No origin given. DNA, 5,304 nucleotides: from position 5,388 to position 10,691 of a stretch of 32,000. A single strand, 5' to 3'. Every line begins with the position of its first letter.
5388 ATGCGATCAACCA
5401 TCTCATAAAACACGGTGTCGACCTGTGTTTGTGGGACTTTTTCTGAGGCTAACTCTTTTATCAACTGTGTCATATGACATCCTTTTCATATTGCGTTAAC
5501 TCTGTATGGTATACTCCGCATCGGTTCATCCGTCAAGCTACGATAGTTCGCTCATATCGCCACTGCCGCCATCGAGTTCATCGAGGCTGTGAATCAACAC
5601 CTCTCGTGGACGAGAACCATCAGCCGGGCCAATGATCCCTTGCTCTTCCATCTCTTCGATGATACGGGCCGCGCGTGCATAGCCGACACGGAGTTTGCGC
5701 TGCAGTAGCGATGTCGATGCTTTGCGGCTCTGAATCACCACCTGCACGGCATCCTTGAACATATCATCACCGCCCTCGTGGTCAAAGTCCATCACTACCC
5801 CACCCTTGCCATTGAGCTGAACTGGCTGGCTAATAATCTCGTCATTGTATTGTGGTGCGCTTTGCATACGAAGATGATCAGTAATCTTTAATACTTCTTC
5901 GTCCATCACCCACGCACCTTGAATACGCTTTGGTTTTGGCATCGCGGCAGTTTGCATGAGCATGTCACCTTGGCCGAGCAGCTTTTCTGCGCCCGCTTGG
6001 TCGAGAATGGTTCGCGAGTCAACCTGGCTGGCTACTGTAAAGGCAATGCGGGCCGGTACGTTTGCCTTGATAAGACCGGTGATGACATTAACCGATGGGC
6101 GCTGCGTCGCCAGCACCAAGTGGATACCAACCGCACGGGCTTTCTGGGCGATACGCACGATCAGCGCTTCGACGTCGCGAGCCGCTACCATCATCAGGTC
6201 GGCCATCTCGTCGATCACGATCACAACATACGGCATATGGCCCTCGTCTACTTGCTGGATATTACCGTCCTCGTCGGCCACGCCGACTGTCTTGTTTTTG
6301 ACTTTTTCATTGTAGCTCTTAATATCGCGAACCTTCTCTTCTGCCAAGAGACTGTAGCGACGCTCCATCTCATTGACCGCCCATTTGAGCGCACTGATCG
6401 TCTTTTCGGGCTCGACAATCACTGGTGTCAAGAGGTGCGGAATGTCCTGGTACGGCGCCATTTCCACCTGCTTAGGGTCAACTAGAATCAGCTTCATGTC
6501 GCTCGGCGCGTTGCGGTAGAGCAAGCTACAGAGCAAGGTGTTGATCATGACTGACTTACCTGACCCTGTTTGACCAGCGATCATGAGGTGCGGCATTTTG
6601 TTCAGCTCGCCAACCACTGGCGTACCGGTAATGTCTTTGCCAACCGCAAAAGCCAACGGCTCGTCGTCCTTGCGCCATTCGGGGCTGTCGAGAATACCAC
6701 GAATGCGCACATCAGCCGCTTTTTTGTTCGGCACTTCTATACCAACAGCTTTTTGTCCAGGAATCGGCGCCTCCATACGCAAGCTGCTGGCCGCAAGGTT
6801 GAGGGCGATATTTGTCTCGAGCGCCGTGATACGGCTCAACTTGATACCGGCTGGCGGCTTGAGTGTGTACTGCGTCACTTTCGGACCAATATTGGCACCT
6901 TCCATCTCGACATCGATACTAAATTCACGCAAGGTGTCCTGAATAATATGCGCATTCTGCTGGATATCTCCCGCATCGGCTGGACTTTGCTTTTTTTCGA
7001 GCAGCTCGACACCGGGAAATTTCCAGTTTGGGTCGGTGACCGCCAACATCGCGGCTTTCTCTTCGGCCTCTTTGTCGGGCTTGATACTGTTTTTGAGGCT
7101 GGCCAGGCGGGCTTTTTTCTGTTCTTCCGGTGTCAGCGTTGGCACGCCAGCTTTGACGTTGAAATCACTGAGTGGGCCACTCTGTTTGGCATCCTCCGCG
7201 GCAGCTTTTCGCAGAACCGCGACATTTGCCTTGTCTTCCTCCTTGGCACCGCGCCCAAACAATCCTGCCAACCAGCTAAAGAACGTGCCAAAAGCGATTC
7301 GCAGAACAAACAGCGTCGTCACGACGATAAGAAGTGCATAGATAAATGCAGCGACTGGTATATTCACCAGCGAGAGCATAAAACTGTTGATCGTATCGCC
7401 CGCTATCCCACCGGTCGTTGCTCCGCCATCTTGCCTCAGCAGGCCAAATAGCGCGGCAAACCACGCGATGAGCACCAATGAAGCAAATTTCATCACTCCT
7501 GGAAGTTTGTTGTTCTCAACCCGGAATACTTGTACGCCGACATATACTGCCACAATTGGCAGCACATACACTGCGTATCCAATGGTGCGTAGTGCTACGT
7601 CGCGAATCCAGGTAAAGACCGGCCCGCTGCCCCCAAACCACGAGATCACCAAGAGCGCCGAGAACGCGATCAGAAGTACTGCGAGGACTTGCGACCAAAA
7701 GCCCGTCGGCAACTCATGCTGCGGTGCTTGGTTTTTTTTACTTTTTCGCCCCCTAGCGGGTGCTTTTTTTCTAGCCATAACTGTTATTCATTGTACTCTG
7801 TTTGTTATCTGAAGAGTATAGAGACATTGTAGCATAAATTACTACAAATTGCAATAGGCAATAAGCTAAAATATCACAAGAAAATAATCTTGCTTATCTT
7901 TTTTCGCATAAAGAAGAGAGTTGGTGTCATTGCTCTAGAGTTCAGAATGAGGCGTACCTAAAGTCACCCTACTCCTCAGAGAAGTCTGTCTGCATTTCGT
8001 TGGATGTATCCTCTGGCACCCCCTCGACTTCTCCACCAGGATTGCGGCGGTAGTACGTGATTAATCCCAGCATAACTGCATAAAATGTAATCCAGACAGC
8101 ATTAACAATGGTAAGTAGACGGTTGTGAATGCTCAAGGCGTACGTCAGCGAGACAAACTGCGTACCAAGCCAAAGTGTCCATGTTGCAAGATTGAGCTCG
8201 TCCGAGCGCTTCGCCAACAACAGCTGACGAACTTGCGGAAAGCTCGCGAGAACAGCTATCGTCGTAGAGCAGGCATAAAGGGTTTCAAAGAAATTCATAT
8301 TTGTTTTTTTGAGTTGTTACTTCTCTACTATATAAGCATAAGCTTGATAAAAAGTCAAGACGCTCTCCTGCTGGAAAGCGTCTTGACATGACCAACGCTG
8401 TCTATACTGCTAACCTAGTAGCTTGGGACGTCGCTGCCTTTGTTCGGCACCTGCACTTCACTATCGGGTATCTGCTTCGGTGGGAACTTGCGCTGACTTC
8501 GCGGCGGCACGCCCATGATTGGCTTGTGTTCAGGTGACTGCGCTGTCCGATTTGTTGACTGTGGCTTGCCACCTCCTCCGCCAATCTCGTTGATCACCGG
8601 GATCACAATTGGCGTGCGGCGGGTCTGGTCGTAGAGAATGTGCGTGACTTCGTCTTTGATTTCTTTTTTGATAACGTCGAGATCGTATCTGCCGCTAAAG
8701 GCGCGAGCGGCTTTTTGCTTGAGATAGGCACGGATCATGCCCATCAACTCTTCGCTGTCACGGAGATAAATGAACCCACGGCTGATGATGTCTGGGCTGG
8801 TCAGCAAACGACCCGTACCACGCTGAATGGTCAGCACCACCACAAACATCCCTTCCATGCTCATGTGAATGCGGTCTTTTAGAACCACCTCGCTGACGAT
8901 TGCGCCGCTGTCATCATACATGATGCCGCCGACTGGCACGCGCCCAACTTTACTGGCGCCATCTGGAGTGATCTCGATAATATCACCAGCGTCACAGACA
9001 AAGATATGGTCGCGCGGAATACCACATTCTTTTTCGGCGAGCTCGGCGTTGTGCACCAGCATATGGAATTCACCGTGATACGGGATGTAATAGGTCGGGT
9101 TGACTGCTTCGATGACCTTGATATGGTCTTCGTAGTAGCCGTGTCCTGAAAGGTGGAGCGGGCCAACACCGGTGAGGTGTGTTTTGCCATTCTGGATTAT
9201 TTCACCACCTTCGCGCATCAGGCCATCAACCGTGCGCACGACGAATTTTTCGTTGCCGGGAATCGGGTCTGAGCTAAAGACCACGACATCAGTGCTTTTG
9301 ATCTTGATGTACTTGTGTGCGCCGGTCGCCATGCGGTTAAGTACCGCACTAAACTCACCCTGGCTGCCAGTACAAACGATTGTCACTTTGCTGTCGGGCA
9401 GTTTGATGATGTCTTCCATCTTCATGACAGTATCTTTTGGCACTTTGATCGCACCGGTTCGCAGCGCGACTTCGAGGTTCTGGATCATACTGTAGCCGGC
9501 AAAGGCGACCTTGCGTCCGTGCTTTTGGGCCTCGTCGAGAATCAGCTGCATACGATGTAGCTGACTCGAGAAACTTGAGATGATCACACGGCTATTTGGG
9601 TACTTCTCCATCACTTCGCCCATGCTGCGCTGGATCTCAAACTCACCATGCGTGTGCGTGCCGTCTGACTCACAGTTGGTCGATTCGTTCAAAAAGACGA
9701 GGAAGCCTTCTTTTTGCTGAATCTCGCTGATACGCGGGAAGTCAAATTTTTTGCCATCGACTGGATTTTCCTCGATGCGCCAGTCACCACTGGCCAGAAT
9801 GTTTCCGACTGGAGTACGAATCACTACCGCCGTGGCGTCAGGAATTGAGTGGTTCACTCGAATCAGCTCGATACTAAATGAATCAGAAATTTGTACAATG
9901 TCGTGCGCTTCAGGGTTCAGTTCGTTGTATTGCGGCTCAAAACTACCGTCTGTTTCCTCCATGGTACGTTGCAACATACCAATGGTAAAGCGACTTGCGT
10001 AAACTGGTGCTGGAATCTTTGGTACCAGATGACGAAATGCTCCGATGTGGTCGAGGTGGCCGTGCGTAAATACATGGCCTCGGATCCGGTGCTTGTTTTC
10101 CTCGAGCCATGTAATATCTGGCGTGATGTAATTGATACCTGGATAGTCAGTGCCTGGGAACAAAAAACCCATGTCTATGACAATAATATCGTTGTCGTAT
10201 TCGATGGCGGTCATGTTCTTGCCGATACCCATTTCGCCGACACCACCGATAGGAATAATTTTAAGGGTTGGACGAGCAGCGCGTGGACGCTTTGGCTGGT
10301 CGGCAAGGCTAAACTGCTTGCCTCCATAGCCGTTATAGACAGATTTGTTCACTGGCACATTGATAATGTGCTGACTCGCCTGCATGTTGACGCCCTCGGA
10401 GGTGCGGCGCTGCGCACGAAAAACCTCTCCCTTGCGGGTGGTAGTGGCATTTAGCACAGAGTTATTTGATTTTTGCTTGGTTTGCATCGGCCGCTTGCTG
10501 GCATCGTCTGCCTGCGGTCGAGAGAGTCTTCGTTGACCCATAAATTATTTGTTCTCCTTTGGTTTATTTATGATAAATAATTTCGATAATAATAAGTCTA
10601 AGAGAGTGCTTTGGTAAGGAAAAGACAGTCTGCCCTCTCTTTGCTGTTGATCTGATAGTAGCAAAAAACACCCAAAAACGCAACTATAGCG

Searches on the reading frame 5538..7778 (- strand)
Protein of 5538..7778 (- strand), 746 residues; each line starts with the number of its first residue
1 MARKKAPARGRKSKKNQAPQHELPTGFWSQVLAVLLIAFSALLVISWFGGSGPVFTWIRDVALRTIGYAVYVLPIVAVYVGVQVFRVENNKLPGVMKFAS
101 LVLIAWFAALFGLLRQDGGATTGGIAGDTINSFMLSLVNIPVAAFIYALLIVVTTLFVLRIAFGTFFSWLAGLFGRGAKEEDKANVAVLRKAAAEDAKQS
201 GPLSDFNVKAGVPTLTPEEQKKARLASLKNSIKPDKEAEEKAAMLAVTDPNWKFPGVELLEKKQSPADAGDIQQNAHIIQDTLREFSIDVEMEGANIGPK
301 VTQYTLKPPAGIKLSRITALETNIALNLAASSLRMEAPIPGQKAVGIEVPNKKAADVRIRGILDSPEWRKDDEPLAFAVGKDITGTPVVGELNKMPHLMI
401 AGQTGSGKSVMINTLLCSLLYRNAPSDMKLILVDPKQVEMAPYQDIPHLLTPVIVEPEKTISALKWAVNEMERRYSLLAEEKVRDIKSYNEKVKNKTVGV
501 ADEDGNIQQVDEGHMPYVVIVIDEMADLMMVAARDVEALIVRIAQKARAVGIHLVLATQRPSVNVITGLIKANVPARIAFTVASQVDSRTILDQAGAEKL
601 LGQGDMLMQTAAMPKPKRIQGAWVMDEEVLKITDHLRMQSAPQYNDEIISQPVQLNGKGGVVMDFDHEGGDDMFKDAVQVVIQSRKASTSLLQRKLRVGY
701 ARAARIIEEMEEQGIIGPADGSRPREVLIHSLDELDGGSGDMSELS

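Call 42: search_protein_families(library=pfam, proteins=[window:5538-7778:-], max_evalue=0.001)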
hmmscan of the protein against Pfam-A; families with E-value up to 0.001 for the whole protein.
window:5538-7778:- (746 aa): 6 families
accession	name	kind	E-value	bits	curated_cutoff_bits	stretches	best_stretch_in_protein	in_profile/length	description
PF01580.24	FtsK_SpoIIIE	-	2.1e-67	227.3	24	1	359-563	2-221/221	FtsK/SpoIIIE family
PF09397.16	FtsK_gamma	-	7.8e-30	102.8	30.6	1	670-729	3-62/63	Ftsk gamma domain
PF17854.6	FtsK_alpha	-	2.1e-28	98.9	22.9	1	254-351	1-101/101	FtsK alpha domain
PF13491.11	FtsK_4TM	-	1.2e-09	38.5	23.1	1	56-170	52-170/171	4TM region of DNA translocase FtsK/SpoIIIE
PF12846.13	AAA_10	-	7.3e-05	22.4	27.5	1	388-441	14-62/362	AAA-like domain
PF01935.23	DUF87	-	0.00011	22.8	23.2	1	384-436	10-61/220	Helicase HerA, central domain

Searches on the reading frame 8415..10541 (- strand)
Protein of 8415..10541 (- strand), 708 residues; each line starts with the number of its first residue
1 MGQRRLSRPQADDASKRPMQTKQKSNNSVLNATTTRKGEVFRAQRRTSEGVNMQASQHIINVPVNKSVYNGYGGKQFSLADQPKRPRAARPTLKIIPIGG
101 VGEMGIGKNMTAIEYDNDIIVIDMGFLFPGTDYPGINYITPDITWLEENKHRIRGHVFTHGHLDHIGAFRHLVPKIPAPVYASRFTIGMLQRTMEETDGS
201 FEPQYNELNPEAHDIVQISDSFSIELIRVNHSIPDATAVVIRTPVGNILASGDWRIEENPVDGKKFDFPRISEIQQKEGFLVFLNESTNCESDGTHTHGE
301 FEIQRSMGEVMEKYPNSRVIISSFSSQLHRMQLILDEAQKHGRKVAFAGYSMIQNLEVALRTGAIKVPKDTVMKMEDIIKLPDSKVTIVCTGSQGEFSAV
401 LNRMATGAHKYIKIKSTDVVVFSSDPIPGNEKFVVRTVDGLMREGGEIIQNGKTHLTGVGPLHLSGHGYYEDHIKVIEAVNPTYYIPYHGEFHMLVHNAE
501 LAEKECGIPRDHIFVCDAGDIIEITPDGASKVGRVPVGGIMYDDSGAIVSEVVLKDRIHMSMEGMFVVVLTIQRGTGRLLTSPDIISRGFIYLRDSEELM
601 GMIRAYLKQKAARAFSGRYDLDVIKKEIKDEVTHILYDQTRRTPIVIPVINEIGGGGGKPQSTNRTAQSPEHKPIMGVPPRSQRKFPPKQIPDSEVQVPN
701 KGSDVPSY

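Call 42: search_protein_families(library=pfam, proteins=[window:8415-10541:-], max_evalue=0.001)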
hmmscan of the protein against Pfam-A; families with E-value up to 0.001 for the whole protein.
window:8415-10541:- (708 aa): 5 families
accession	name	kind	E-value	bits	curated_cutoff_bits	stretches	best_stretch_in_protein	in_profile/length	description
PF22505.1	RNase_J_b_CASP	-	4.7e-44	149.6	27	1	317-441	2-126/126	Ribonuclease J, beta-CASP domain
PF17770.6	RNase_J_C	-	2.3e-25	90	23.8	1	553-653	1-102/102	Ribonuclease J C-terminal domain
PF00753.33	Lactamase_B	-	6.5e-09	36.4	22.7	1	109-256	7-152/196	Metallo-beta-lactamase superfamily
PF07521.17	RMMBL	-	6.6e-08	32.9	21.6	1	463-508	13-58/63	Zn-dependent metallo-hydrolase RNA specificity domain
PF12706.13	Lactamase_B_2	-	1.7e-05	24.9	27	1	151-254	29-143/200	Beta-lactamase superfamily domain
